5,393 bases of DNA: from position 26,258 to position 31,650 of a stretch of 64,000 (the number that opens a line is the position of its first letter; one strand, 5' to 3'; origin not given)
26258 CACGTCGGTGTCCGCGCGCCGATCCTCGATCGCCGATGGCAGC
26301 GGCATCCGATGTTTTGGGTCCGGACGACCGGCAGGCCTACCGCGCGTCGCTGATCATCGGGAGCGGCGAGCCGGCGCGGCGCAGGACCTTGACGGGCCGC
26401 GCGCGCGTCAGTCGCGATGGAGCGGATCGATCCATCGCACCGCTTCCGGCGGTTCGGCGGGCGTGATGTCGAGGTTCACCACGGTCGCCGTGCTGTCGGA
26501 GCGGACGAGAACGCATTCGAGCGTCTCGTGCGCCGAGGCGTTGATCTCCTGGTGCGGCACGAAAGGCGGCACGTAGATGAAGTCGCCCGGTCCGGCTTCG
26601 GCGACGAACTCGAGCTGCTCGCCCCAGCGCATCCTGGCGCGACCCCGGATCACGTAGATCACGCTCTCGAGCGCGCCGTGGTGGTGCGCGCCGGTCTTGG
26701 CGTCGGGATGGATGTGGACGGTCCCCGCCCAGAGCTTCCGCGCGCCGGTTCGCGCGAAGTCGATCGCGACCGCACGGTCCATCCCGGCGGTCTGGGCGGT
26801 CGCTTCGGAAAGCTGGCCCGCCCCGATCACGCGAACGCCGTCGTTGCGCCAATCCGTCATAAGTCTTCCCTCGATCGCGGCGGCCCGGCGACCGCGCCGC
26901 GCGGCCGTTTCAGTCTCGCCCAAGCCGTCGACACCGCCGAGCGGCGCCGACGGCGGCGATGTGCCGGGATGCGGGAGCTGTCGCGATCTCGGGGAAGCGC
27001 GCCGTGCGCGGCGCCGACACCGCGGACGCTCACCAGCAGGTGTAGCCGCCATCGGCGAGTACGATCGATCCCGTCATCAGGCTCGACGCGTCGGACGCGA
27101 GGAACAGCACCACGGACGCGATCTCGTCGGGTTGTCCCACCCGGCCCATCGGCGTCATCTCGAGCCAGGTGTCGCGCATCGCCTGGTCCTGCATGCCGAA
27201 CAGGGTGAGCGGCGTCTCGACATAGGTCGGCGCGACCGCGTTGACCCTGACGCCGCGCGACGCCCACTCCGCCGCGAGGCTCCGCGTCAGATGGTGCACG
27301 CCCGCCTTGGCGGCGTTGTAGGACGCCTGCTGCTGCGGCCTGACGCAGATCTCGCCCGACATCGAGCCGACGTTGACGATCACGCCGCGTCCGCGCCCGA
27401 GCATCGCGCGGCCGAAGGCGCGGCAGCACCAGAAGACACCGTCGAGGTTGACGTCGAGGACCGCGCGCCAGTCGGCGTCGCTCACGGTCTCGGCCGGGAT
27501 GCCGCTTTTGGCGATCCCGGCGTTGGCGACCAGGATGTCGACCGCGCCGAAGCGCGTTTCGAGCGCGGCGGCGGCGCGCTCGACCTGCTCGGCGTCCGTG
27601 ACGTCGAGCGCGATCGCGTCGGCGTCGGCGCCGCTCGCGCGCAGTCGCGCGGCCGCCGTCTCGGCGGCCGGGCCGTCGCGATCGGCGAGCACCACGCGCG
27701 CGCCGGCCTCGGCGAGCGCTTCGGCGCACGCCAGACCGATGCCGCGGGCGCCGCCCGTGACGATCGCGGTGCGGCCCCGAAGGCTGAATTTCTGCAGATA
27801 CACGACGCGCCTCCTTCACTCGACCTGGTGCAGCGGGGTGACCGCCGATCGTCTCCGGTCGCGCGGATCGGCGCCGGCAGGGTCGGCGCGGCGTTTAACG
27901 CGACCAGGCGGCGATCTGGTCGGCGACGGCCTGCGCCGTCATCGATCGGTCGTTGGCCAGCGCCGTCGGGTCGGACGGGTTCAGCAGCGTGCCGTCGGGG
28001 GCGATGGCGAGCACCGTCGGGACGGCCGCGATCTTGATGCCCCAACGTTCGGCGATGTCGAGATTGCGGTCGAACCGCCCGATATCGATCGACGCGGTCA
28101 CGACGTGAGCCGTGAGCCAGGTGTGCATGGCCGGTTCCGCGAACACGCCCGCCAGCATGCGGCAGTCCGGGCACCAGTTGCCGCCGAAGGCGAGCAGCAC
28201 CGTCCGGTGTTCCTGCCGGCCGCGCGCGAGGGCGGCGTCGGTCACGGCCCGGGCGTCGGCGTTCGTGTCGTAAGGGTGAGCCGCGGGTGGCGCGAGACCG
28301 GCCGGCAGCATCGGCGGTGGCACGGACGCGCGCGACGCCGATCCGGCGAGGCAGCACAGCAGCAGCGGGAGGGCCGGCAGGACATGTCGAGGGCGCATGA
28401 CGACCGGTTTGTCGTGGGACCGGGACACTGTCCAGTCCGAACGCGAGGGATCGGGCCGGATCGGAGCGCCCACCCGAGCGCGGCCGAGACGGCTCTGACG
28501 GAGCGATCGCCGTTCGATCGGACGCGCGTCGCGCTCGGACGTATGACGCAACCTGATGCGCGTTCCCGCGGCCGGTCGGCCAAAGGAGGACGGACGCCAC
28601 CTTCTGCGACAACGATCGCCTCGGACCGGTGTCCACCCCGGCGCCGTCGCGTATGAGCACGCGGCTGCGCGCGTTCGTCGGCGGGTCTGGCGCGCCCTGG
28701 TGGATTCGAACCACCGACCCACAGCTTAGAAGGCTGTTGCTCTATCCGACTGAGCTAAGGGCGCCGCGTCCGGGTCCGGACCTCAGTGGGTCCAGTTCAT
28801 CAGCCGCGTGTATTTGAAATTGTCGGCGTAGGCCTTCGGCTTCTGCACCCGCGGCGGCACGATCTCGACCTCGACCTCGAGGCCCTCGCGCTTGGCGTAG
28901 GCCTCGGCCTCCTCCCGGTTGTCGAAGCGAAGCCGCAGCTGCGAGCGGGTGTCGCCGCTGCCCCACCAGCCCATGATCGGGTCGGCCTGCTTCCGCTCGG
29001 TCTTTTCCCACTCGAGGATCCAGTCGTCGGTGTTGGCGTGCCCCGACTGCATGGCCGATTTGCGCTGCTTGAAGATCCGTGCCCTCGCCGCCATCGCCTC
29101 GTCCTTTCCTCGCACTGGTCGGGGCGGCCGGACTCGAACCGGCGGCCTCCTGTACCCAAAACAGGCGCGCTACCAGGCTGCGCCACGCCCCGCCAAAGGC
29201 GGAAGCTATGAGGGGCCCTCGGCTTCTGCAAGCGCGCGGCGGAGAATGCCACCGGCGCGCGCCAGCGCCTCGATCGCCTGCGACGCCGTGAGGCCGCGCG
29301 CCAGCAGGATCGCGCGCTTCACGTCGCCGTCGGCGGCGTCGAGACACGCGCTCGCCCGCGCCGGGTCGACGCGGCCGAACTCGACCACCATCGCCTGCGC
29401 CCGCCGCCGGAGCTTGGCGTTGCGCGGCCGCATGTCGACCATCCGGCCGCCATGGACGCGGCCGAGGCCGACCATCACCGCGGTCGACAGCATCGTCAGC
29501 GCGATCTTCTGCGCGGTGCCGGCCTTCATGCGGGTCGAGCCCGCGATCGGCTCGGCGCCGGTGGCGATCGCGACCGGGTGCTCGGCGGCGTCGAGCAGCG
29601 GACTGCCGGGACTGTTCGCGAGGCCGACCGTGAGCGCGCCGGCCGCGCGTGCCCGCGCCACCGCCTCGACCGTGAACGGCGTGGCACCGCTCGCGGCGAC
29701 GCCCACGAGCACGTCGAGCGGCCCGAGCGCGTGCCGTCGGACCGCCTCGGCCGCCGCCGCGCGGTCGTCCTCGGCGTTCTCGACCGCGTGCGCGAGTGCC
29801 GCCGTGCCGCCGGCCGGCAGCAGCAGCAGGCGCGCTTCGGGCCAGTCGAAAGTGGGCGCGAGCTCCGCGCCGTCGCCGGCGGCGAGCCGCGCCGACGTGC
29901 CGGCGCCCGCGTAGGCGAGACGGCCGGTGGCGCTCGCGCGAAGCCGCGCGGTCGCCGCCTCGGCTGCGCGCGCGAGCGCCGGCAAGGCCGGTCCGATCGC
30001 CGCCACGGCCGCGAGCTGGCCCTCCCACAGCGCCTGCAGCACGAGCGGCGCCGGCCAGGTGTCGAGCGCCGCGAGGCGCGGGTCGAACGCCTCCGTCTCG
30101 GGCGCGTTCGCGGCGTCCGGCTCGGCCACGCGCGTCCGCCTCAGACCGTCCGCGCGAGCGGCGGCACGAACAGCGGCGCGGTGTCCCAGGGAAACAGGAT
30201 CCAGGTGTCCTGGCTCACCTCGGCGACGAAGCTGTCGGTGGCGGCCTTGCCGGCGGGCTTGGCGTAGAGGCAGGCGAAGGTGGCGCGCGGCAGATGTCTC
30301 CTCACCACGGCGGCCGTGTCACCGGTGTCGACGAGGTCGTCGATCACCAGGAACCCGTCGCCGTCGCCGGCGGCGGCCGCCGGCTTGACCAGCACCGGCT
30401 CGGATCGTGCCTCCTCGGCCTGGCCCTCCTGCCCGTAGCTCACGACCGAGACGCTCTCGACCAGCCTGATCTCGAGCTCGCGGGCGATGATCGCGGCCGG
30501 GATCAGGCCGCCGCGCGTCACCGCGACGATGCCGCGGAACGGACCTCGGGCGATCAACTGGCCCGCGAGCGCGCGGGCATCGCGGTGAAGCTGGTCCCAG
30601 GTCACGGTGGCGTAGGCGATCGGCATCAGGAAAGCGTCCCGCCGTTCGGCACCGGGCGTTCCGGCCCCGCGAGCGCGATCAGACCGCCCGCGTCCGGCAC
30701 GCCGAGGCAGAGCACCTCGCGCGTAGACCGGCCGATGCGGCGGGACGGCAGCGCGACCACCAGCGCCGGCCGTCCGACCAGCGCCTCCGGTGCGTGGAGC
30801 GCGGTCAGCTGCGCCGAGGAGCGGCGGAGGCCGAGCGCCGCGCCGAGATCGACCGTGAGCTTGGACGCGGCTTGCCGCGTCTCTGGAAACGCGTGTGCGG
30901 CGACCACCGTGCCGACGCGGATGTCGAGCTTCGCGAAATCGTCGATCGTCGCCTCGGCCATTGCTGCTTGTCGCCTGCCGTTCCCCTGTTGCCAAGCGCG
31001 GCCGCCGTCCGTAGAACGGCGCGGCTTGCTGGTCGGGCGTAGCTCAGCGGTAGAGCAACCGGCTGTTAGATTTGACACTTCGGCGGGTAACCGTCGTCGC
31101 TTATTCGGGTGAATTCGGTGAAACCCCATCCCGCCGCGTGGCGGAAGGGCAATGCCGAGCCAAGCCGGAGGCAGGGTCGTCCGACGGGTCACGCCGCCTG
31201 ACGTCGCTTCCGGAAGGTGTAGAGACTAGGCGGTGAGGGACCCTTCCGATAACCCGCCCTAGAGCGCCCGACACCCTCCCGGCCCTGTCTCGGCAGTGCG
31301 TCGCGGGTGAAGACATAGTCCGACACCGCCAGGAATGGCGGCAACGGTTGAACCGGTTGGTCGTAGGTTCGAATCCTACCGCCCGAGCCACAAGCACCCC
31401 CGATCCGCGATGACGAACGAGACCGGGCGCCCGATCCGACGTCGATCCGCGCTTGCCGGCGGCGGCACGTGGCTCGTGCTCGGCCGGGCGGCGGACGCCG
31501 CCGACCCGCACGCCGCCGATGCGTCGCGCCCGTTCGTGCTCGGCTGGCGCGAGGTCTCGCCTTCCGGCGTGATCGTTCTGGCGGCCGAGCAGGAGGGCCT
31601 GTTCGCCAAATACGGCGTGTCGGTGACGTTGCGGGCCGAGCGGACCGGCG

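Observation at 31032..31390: Group I (IC3-like) self-splicing intron inside tRNA-Asn(GUU)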

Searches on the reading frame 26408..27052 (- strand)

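Call 72: search_protein_families(library=pfam, proteins=[window:26408-27052:-], max_evalue=0.001)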
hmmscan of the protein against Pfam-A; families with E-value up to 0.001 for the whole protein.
window:26408-27052:- (214 aa): 2 families
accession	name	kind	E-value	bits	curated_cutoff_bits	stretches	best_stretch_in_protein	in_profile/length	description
PF07883.17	Cupin_2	-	1.6e-09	37.8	27.2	1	111-180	2-66/70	Cupin domain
PF00190.28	Cupin_1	-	6.2e-07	29.5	22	1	112-192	38-122/151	Cupin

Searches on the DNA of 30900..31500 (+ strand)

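Call 4: search_rna_families(source=window, start=30900, end=31500, threshold=evalue, max_evalue=10, show_alignments=5)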
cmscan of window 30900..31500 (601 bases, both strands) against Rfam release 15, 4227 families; matches with E-value up to 10: 3.
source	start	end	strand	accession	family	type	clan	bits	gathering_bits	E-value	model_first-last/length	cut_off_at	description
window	31056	31342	+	RF00028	Intron_gpI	Intron;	-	48.8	50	2.2e-11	1-253/253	no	Group I catalytic intron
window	31292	31383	+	RF01852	tRNA-Sec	Gene; tRNA;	CL00001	15.5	47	3.6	1-91/91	no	Selenocysteine transfer RNA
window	31406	31427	+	RF01144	sR17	Gene; snRNA; snoRNA; CD-box;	-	11.3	36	6.3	1-55/55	no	Small nucleolar RNA sR17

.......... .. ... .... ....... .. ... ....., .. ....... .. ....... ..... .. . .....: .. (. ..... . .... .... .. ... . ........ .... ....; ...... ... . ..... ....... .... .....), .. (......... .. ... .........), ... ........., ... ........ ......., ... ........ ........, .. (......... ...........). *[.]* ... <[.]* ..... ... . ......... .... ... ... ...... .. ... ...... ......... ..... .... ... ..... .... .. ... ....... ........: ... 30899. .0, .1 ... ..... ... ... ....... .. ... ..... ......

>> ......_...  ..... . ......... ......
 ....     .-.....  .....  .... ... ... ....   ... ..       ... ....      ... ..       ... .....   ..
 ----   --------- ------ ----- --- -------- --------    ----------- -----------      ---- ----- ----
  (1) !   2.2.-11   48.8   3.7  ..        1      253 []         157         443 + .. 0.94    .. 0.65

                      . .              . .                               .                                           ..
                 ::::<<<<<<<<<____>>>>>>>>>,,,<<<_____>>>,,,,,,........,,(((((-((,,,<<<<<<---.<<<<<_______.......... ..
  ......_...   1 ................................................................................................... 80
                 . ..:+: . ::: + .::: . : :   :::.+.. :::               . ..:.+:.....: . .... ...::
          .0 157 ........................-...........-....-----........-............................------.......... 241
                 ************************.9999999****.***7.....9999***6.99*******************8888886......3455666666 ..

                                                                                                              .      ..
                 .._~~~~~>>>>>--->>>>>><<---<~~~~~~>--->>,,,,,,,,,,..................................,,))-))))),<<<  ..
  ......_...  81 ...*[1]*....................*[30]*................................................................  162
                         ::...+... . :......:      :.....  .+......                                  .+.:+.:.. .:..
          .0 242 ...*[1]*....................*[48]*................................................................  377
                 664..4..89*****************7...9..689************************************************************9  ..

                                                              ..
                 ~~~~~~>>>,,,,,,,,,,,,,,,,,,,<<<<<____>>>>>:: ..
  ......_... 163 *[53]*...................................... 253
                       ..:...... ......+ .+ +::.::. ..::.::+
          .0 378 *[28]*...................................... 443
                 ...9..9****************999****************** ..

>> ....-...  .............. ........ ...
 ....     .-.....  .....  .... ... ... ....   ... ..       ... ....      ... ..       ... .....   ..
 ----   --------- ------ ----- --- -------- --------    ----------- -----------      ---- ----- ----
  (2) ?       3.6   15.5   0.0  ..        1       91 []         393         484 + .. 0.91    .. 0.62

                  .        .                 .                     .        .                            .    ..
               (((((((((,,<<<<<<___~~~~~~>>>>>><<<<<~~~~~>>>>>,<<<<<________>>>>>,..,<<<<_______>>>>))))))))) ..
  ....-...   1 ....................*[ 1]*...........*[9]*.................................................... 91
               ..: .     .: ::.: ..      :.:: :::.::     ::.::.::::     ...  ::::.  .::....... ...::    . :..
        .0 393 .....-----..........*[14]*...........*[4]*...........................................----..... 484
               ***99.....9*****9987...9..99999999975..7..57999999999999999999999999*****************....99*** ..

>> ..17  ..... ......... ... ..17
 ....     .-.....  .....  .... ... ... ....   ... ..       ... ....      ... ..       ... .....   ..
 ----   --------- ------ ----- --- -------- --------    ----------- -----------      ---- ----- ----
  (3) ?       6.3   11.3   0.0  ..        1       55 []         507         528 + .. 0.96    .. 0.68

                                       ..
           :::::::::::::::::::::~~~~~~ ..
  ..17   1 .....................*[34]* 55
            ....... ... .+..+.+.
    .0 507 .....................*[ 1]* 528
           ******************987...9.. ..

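Call 65: search_dna_similar(query=window:31033-31390:+, collection=plasmids, mode=distant, max_rows=15)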
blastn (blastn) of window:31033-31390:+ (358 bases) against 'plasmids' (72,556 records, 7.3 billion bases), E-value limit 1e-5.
No match.

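Call 66: search_dna_similar(query=window:31068-31350:+, collection=phages, mode=distant, max_rows=15)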
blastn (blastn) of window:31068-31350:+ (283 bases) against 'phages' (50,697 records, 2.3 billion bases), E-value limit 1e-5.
No match.
